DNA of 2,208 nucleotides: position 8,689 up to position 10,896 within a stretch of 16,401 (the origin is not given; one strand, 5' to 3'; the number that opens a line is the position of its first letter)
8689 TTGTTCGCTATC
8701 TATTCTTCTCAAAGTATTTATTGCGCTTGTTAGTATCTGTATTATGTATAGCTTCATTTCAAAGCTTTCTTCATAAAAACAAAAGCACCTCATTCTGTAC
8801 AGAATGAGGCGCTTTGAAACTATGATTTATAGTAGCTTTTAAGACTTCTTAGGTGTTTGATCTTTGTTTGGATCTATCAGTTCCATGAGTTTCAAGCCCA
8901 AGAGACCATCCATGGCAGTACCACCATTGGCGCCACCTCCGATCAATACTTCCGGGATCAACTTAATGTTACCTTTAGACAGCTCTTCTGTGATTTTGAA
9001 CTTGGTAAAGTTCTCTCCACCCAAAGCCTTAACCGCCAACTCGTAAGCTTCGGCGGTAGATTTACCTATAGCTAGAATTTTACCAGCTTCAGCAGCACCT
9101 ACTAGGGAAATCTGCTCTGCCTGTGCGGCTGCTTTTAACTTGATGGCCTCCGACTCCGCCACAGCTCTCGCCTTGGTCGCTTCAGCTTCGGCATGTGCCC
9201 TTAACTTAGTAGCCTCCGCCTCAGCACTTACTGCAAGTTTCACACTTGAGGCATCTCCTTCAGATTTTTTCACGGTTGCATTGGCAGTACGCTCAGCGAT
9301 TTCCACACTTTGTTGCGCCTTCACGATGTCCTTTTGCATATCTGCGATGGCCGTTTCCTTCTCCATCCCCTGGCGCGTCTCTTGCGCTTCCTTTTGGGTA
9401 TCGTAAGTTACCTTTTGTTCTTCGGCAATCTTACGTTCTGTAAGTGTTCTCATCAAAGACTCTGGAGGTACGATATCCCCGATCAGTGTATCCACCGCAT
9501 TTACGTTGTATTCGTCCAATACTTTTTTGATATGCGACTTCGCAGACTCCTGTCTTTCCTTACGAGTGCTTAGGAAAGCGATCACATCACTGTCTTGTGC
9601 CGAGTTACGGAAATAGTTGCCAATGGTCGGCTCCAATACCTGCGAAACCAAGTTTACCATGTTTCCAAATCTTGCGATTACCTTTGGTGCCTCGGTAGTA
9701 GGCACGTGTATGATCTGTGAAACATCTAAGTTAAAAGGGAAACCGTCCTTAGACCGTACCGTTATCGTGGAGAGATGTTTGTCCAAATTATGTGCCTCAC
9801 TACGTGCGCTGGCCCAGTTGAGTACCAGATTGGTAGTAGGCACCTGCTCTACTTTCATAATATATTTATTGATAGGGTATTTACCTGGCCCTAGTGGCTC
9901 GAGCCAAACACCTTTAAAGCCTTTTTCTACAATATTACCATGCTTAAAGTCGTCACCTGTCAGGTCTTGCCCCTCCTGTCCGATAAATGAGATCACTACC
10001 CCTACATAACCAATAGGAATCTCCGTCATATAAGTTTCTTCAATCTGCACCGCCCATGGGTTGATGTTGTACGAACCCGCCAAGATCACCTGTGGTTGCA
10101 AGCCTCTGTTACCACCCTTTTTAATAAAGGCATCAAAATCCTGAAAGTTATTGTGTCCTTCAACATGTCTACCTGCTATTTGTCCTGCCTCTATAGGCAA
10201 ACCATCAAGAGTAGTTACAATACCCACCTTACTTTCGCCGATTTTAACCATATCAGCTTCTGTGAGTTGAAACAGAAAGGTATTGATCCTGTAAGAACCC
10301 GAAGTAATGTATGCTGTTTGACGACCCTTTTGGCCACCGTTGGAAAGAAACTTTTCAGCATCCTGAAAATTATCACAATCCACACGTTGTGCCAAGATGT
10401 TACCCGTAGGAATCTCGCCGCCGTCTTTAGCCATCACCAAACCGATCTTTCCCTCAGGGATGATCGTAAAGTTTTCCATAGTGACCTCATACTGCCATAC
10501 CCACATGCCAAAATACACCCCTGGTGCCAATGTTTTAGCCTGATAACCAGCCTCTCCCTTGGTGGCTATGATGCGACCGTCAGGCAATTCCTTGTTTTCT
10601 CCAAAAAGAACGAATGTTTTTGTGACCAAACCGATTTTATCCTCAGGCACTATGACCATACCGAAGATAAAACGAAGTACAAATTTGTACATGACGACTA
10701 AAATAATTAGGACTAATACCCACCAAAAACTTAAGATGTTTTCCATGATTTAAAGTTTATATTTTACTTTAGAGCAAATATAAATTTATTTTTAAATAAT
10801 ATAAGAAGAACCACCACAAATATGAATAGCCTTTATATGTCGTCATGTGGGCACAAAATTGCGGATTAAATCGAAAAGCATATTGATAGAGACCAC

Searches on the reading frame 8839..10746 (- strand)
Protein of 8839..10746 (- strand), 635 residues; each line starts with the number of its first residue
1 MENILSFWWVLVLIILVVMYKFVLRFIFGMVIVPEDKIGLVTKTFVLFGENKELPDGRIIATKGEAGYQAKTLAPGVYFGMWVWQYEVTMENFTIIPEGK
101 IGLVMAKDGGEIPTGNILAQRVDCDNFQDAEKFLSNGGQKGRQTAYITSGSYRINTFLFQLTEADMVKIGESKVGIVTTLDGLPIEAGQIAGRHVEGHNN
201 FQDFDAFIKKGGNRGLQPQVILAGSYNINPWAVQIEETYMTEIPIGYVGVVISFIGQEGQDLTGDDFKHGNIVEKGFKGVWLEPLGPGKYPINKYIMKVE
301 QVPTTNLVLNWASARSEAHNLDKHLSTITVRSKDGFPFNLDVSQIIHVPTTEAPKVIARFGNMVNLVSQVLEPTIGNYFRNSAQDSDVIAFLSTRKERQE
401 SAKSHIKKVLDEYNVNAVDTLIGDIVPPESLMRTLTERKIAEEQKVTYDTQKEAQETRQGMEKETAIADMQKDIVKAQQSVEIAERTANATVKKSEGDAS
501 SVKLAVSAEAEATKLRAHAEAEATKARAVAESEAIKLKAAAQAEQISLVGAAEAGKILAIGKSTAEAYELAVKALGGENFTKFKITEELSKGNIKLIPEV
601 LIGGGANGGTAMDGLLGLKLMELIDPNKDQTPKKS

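Call 5: search_protein_families(library=pfam, proteins=[window:8839-10746:-], max_evalue=0.1)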
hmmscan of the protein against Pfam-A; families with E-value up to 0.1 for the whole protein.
window:8839-10746:- (635 aa): 2 families
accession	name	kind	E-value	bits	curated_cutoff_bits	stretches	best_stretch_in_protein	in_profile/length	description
PF01145.31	Band_7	-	5.2e-25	88.9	23.6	1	242-456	2-170/176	SPFH domain / Band 7 family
PF25389.2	DH_ALS2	-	0.048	14.4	31.2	1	340-446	17-122/178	ALS2, DBL homology domain (DH-domain)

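Call 6: search_protein_families(library=padloc, proteins=[window:8839-10746:-], max_evalue=0.1)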
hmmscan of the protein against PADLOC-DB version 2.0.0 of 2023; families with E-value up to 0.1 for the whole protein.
window:8839-10746:- (635 aa): 0 families

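Call 7: search_protein_families(library=ncbifam, proteins=[window:8839-10746:-], max_evalue=0.1)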
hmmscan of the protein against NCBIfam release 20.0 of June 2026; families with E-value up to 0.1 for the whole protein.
window:8839-10746:- (635 aa): 1 family
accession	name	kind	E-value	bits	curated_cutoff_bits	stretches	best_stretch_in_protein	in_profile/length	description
NF058507.1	FlotScfldFlot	equivalog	0.0011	18.1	700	1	448-572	267-393/477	flotillin lipid rafts scaffold protein FloT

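Call 111: list_cluster_members(proteins=[P0001, window:8839-10746:-])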
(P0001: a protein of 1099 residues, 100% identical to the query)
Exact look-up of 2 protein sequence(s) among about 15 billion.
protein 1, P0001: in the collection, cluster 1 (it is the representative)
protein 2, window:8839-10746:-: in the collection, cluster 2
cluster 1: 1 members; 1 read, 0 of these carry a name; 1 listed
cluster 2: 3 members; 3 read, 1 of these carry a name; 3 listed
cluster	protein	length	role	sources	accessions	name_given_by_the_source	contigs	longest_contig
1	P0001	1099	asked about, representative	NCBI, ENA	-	-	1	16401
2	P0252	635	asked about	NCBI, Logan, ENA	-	-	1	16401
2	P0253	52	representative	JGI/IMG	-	hypothetical protein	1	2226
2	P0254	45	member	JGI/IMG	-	-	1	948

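Call 117: search_protein_families(library=phrogs, proteins=[window:8839-10746:-], max_evalue=0.001)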
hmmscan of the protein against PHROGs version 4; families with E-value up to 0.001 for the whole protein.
window:8839-10746:- (635 aa): 1 family
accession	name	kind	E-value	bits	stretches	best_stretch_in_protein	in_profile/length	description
phrog_200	-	other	2.4e-17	64.1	1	276-545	116-334/379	lipoprotein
